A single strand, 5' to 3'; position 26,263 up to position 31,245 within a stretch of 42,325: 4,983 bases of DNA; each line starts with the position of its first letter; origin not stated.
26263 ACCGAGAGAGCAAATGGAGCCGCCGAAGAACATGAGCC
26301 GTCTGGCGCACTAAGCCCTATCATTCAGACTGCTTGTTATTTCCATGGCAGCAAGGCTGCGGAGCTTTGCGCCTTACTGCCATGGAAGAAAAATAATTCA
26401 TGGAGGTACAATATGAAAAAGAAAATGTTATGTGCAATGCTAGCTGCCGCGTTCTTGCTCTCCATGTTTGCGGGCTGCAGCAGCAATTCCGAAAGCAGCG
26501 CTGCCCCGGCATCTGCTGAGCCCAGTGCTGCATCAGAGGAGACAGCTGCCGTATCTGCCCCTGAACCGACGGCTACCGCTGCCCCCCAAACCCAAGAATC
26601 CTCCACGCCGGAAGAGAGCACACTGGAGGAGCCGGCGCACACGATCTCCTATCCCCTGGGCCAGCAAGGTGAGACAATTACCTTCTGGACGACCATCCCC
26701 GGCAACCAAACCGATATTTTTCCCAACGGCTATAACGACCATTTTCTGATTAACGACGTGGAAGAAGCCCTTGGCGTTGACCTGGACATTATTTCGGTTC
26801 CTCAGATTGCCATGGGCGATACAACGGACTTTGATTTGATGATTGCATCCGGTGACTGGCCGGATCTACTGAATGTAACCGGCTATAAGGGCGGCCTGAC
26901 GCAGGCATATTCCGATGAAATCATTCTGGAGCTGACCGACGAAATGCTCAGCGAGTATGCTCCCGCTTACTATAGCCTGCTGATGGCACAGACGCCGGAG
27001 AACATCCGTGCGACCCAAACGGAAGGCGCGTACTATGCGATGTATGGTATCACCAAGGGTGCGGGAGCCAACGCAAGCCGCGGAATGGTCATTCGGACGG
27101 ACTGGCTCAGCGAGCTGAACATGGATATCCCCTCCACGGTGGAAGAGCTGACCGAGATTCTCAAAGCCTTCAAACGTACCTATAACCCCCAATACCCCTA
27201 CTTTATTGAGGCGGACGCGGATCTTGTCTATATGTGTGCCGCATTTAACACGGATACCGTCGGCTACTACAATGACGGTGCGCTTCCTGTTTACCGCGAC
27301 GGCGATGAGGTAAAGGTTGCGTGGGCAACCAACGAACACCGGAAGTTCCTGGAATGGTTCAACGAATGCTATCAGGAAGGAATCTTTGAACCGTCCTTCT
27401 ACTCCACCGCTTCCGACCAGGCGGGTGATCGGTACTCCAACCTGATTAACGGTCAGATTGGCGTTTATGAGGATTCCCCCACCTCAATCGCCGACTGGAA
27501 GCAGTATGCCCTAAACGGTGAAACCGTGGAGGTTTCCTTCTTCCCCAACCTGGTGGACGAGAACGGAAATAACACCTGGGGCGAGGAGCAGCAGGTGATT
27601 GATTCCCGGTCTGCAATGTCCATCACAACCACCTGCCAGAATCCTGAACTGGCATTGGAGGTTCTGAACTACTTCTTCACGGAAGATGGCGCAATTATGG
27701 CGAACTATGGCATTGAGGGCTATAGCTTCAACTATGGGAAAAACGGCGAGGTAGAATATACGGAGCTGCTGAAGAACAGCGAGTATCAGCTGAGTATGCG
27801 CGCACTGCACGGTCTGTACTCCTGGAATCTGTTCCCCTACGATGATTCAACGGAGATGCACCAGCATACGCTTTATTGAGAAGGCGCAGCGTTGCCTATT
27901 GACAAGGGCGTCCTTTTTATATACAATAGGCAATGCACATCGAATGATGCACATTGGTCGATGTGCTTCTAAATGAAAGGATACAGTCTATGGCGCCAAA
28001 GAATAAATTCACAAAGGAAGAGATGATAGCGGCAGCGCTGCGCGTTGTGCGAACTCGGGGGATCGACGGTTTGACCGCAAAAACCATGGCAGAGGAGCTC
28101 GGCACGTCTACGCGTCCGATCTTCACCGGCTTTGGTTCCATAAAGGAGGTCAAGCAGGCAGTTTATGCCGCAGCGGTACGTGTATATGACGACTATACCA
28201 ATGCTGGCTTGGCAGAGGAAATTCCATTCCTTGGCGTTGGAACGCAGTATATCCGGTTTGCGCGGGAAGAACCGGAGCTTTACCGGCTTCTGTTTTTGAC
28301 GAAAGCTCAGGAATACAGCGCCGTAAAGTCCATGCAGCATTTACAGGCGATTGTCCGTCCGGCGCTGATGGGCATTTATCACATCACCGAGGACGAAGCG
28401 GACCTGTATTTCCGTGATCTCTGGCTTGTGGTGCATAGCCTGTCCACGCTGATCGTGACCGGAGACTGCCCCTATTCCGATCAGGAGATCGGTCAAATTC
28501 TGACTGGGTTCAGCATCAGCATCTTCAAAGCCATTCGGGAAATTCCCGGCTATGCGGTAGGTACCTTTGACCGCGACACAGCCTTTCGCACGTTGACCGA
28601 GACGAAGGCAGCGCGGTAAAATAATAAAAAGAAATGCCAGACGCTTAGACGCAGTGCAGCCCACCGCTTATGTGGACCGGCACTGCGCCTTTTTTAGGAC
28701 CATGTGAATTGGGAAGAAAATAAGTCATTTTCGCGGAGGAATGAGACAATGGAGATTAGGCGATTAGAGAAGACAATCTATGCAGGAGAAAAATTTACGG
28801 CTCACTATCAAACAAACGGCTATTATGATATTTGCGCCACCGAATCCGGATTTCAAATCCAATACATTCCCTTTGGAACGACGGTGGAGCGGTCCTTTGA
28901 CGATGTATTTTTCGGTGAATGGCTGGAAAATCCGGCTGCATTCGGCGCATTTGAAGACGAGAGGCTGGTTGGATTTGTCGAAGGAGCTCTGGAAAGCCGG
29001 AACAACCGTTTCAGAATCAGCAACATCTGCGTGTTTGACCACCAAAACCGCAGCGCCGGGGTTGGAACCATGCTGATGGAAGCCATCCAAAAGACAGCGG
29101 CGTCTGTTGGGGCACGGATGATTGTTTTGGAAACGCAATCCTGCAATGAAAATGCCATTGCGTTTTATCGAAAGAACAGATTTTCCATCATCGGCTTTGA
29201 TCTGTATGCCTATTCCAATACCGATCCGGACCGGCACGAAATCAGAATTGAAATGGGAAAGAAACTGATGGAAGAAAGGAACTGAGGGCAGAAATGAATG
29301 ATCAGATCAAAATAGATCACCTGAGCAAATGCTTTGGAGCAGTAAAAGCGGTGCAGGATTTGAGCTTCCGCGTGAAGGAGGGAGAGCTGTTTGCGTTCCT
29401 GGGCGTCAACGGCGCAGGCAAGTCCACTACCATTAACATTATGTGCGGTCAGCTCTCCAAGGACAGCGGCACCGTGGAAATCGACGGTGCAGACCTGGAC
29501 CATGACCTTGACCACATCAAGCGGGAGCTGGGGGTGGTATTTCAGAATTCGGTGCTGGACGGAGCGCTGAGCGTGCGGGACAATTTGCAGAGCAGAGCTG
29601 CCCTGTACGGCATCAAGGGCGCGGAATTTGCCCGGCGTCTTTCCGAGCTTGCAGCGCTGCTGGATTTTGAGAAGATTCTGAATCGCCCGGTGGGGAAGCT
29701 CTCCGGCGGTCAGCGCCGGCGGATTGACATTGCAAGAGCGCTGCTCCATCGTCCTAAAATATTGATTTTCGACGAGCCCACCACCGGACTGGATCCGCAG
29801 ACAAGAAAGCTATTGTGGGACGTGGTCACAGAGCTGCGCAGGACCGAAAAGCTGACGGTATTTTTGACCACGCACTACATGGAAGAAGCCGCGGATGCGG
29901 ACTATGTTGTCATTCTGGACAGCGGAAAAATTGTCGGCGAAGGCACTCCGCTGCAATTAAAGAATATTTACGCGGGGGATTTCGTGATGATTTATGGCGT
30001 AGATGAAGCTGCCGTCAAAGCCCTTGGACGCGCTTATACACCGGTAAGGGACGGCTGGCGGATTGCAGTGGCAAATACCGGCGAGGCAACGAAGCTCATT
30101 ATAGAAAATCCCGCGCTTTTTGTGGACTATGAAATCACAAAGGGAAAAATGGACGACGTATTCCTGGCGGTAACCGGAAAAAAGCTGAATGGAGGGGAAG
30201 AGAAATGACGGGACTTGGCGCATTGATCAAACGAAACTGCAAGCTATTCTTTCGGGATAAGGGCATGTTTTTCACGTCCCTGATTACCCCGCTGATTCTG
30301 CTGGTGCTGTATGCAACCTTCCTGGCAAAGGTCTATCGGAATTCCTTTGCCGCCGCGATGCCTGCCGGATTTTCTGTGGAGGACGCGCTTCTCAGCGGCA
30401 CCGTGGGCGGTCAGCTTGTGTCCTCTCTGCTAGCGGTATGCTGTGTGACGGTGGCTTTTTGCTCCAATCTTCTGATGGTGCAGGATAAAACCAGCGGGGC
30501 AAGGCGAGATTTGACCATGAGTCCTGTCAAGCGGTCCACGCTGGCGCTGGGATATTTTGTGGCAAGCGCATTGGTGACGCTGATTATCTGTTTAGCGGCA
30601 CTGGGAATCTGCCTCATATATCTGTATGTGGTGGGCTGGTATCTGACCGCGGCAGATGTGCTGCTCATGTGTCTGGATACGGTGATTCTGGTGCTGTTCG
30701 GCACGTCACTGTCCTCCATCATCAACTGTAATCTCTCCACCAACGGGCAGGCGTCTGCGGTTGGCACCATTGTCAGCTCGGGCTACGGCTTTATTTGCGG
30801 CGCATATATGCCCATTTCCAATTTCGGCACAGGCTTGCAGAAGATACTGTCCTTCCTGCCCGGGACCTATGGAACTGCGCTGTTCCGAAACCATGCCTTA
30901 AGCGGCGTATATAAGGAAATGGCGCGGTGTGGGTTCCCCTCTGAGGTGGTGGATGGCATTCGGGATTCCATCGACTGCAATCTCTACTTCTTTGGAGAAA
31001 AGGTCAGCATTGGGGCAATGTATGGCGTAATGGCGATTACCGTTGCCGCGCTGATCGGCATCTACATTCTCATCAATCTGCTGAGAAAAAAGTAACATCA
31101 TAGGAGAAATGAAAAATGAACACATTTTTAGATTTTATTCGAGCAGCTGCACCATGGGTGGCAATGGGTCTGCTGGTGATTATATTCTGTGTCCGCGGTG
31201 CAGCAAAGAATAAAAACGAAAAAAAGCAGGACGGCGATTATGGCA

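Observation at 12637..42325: Five-fold iterated module of orphan solute-binding lipoprotein, NTF2/SnoaL-like paralogs and a dedicated regulator, with no importer membrane components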

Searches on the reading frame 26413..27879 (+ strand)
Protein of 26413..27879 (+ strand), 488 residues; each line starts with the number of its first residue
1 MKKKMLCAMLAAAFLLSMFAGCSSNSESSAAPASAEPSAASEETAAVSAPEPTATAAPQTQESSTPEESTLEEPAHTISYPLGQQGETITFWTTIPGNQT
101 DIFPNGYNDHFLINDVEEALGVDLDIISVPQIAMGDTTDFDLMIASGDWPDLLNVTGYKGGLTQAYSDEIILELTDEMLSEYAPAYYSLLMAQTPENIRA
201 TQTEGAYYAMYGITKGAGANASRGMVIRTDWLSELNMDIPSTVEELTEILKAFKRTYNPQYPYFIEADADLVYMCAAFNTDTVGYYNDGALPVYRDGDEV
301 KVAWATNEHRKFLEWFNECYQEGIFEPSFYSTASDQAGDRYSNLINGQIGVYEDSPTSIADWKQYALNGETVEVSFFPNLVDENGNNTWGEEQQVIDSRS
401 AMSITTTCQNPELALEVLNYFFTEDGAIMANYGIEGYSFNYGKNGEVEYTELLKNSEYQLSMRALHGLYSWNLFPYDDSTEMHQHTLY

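Call 5: search_protein_families(library=pfam, proteins=[window:26413-27879:+], max_evalue=0.1)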
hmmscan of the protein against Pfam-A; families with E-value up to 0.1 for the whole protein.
window:26413-27879:+ (488 aa): 1 family
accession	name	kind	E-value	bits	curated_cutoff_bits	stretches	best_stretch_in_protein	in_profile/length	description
PF01547.30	SBP_bac_1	-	8.7e-08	32.9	26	1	139-427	39-306/307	Bacterial extracellular solute-binding protein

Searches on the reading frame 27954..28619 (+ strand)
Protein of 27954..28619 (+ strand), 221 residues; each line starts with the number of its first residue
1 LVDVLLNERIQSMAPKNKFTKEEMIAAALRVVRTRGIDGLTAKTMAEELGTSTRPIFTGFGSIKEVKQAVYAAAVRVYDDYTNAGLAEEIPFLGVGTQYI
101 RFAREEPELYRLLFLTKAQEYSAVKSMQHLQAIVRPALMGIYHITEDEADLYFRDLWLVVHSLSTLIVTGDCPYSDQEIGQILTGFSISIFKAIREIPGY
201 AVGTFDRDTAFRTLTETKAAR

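Call 6: search_protein_families(library=pfam, proteins=[window:27954-28619:+], max_evalue=0.01)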
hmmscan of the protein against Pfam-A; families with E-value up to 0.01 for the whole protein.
window:27954-28619:+ (221 aa): 2 families
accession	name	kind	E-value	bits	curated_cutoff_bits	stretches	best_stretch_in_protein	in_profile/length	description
PF13305.11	TetR_C_33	-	1.8e-07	32.2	26.8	1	94-172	3-86/103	Tetracyclin repressor-like, C-terminal domain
PF00440.29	TetR_N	-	0.00042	20.5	24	1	25-66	2-43/47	Bacterial regulatory proteins, tetR family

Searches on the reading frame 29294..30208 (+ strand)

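Call 7: search_protein_families(library=pfam, proteins=[window:29294-30208:+], max_evalue=0.01)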
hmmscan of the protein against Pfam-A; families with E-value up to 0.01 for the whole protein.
window:29294-30208:+ (304 aa): 5 families
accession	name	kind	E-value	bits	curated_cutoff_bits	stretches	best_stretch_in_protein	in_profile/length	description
PF00005.33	ABC_tran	-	4.9e-37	128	25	1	21-164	2-137/137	ABC transporter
PF13304.12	AAA_21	-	2.1e-10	41.6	27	1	103-194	176-298/304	AAA domain, putative AbiEii toxin, Type IV TA system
PF13175.12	AAA_15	-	1.8e-05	25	32.1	0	155-194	330-369/374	AAA ATPase domain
PF02463.25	SMC_N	-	0.0012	18.8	40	0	35-205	29-210/220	RecF/RecN/SMC N terminal domain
PF13476.12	AAA_23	-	0.0091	17.1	27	0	21-58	13-47/201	AAA domain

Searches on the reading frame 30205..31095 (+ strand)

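Call 7: search_protein_families(library=pfam, proteins=[window:30205-31095:+], max_evalue=0.01)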
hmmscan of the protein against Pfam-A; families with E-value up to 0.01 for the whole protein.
window:30205-31095:+ (296 aa): 3 families
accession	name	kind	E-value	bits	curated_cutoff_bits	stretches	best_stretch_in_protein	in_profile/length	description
PF01061.29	ABC2_membrane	-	2.9e-18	66.6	26.9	1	4-228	3-207/211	ABC-2 type transporter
PF12698.13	ABC2_membrane_3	-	5.8e-16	59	31.6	1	67-285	160-343/347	ABC-2 family transporter protein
PF12679.13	ABC2_membrane_2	-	1.1e-05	25.3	27.2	1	30-173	18-174/283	ABC-2 family transporter protein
